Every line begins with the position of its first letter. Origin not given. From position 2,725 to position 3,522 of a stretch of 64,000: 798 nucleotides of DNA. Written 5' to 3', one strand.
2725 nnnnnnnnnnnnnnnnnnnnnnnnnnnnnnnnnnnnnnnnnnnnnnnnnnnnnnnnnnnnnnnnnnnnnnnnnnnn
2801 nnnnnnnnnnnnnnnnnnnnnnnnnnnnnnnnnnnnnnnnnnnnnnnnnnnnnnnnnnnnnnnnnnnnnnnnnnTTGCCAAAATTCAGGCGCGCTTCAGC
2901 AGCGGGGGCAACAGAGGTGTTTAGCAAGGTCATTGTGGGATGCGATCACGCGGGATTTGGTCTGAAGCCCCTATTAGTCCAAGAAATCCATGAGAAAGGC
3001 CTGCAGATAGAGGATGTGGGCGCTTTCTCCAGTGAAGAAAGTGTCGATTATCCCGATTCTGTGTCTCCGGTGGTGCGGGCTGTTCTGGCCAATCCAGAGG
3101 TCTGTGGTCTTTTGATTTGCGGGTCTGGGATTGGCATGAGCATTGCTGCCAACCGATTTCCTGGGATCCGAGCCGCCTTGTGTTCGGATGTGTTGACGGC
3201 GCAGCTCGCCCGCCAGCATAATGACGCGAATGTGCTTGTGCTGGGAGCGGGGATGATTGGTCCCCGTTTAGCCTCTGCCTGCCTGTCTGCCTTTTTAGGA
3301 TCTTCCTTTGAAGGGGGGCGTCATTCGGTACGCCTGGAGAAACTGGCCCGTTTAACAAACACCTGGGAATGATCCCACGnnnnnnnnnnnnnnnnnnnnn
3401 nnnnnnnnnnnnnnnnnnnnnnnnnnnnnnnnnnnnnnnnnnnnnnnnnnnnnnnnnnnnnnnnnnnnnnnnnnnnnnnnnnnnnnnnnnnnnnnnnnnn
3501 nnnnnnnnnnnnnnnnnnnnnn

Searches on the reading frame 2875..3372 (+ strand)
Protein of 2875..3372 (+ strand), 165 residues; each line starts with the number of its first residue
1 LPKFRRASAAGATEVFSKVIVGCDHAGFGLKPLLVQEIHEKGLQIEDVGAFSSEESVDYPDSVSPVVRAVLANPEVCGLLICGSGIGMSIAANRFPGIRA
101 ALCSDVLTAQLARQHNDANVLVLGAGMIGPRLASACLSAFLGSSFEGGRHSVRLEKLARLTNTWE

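Call 21: search_protein_families(library=pfam, proteins=[window:2875-3372:+])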
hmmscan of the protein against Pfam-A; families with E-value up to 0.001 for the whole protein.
window:2875-3372:+ (165 aa): 1 family
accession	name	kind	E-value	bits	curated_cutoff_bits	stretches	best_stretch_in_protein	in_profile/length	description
PF02502.23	LacAB_rpiB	-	1.1e-49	168.4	24.7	1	19-157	1-138/138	Ribose/Galactose Isomerase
